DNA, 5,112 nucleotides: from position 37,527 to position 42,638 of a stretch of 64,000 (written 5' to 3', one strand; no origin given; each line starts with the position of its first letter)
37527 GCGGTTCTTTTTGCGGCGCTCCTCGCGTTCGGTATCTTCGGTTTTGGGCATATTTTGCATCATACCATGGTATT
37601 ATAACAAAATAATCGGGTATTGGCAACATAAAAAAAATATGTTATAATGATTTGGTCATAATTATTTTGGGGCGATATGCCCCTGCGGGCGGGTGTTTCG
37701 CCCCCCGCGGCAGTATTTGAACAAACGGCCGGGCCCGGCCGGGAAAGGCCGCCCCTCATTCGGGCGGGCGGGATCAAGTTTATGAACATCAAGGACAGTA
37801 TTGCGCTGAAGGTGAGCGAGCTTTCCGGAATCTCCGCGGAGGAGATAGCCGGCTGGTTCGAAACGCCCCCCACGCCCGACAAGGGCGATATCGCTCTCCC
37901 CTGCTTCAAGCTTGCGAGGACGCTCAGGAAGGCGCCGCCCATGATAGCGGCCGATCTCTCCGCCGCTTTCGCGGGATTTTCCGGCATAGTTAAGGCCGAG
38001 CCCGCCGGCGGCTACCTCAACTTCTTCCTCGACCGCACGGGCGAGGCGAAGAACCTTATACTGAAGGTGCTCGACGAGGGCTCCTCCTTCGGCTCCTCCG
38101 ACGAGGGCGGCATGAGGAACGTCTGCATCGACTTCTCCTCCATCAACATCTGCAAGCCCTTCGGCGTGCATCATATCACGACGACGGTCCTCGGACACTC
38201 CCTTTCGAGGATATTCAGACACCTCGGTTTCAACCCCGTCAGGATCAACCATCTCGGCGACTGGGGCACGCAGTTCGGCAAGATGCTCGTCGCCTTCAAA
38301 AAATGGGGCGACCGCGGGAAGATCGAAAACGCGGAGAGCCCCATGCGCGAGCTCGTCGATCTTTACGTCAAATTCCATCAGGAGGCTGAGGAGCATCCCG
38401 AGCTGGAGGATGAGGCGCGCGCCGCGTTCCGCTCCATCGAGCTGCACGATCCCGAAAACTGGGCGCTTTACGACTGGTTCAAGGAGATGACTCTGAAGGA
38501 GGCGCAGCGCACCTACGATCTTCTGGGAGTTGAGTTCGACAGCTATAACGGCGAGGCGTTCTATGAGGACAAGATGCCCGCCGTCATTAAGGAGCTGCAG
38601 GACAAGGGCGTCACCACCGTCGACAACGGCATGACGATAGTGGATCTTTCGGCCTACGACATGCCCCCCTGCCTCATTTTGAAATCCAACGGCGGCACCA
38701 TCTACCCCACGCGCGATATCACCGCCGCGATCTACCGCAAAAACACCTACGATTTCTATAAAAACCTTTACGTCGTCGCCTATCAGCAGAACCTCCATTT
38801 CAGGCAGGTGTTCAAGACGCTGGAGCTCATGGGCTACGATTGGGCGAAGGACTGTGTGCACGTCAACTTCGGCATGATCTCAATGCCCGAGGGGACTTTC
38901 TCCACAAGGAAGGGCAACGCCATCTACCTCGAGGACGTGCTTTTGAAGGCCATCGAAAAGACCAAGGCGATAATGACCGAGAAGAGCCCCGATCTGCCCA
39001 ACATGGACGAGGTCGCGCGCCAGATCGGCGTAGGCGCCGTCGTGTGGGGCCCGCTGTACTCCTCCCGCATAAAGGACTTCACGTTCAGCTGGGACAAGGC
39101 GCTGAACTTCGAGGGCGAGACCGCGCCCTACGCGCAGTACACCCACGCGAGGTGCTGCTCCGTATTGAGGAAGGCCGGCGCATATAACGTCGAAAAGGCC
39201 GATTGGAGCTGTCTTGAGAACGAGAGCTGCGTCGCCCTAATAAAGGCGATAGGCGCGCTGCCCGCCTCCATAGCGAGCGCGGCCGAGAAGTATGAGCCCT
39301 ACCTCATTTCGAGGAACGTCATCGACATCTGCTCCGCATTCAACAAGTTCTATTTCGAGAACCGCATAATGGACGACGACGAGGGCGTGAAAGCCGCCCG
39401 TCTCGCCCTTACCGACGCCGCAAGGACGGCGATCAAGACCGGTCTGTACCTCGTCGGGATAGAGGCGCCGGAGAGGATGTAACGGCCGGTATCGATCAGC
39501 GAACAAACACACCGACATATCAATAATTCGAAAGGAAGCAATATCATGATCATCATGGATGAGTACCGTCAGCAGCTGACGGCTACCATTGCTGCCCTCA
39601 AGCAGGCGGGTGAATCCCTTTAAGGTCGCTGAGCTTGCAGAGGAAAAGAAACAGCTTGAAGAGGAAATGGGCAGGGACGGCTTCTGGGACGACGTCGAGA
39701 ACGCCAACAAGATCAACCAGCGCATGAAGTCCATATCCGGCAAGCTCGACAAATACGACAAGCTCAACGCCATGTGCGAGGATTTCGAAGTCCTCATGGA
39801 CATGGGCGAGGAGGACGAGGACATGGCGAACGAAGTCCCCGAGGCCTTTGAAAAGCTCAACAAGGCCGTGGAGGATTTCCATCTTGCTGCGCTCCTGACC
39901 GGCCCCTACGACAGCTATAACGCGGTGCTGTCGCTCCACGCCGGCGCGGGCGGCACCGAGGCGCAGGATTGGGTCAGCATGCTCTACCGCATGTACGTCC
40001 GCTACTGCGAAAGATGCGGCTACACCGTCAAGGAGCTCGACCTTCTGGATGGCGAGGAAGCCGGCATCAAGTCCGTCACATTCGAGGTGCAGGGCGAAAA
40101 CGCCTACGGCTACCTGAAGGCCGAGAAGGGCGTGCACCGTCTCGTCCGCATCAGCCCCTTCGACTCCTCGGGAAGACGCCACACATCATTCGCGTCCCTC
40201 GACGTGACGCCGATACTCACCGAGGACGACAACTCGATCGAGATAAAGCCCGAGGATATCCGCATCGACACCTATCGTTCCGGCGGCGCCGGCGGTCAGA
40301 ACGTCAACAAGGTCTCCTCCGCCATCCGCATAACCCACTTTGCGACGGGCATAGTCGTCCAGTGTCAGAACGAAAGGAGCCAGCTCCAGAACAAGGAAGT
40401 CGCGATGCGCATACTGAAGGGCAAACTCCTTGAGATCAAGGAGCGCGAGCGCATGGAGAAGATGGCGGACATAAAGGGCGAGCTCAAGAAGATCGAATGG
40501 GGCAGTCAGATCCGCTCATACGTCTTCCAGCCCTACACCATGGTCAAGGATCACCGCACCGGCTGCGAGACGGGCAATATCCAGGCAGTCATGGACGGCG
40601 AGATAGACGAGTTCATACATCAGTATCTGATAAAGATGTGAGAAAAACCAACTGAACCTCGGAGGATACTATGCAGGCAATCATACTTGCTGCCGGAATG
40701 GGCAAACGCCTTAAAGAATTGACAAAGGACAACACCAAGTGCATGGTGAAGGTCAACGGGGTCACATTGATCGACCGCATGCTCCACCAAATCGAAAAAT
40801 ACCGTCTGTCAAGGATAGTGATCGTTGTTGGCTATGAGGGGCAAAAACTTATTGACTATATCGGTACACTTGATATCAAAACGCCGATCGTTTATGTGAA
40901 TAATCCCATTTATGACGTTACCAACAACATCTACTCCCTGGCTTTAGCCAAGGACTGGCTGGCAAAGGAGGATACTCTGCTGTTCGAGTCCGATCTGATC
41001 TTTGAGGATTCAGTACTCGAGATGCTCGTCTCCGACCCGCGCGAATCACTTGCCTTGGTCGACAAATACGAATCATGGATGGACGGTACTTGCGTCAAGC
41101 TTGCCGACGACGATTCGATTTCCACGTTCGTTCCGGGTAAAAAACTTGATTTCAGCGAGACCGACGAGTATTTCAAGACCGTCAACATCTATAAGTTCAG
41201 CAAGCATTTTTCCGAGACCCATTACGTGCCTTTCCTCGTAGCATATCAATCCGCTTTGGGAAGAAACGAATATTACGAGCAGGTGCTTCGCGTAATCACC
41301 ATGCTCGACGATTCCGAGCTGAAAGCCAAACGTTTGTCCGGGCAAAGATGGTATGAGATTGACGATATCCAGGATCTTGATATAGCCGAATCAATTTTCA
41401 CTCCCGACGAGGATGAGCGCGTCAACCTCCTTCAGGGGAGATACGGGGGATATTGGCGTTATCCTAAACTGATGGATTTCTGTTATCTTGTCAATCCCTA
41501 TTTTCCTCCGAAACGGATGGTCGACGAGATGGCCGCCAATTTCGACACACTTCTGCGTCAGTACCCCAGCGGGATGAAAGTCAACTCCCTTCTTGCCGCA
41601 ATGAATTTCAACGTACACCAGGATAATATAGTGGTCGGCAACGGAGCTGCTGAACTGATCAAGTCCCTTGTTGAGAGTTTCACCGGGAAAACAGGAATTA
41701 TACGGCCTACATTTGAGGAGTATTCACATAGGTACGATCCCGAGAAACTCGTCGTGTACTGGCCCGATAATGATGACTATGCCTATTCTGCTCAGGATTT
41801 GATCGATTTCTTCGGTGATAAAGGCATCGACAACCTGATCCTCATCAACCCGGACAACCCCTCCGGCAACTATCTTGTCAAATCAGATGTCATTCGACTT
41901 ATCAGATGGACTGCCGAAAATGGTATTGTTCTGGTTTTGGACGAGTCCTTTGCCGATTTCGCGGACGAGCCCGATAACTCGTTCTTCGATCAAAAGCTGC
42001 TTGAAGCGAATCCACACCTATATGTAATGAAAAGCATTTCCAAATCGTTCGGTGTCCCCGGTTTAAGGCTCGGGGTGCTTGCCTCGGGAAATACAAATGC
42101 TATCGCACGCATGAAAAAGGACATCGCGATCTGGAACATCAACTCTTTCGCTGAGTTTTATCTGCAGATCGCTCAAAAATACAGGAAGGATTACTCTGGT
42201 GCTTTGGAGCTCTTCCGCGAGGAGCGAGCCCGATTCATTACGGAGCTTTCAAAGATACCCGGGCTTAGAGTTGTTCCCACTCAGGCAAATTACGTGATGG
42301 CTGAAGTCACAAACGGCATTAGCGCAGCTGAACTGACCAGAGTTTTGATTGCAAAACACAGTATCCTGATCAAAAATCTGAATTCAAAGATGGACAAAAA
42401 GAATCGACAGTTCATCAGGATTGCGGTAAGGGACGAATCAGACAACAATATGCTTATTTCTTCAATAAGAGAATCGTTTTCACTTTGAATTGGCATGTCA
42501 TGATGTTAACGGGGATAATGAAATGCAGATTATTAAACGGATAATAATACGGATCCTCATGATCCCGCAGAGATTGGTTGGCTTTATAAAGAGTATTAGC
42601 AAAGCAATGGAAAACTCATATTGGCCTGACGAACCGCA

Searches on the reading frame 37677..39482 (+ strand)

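Call 9: search_protein_families(library=pfam, proteins=[window:37677-39482:+], max_evalue=0.001)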
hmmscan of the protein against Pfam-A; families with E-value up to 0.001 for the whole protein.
window:37677-39482:+ (601 aa): 3 families
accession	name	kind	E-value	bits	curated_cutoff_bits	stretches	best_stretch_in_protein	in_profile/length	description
PF00750.26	tRNA-synt_1d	-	1.6e-75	254.7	23.3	1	144-472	17-349/349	tRNA synthetases class I (R), catalytic domain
PF05746.21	DALR_1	-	2.4e-29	102.2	22.3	1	487-601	2-117/117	DALR anticodon binding domain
PF03485.21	Arg_tRNA_synt_N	-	2e-14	54.4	21.5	1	37-118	2-85/85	Arginyl tRNA synthetase N terminal domain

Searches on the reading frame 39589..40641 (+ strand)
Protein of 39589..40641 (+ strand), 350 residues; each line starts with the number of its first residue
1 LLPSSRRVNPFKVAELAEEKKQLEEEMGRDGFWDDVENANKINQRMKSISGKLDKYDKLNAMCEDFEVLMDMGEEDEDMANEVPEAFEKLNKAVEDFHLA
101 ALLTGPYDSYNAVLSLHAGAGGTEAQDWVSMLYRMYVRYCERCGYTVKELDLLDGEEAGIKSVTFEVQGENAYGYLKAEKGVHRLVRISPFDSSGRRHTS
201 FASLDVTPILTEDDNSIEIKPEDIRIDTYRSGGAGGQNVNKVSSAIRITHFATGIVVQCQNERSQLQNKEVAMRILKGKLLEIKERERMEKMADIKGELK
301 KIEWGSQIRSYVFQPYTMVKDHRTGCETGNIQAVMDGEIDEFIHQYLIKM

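Call 9: search_protein_families(library=pfam, proteins=[window:39589-40641:+], max_evalue=0.001)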
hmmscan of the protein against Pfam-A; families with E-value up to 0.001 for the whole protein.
window:39589-40641:+ (350 aa): 2 families
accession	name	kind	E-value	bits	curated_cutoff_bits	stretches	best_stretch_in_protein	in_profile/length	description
PF03462.23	PCRF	-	1.3e-58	198.4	24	1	17-203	2-193/194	PCRF domain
PF00472.26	RF-1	-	7.7e-43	145.6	35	1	214-323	2-116/116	RF-1 domain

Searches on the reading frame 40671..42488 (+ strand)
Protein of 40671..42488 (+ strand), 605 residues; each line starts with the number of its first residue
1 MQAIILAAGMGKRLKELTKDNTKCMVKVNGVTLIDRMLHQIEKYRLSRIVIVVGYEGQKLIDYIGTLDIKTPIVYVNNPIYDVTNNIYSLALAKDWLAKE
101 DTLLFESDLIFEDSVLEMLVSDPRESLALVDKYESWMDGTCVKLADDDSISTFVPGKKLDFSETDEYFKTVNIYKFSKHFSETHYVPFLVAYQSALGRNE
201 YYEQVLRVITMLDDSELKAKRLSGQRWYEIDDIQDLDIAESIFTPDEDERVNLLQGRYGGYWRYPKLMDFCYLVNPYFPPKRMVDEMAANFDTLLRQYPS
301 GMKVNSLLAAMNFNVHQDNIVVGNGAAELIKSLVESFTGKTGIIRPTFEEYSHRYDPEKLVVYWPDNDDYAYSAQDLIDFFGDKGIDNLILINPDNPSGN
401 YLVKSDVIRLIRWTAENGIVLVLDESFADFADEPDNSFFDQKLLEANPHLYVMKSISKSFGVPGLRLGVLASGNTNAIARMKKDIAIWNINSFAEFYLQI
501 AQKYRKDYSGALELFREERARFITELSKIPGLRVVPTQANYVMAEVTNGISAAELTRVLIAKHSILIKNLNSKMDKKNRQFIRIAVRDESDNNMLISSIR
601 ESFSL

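Call 9: search_protein_families(library=pfam, proteins=[window:40671-42488:+], max_evalue=0.001)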
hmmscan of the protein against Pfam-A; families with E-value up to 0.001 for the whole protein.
window:40671-42488:+ (605 aa): 4 families
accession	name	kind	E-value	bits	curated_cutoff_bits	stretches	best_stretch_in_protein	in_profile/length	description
PF00155.27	Aminotran_1_2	-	1.5e-27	97.2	19.7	1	316-599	65-361/361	Aminotransferase class I and II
PF12804.13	NTP_transf_3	-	1.2e-09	39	27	1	3-121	1-109/160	MobA-like NTP transferase domain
PF00483.29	NTP_transferase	-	1.6e-08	34.9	21.2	1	3-119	2-121/245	Nucleotidyl transferase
PF01128.25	IspD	-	0.00021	21.6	27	1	1-57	1-55/221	2-C-methyl-D-erythritol 4-phosphate cytidylyltransferase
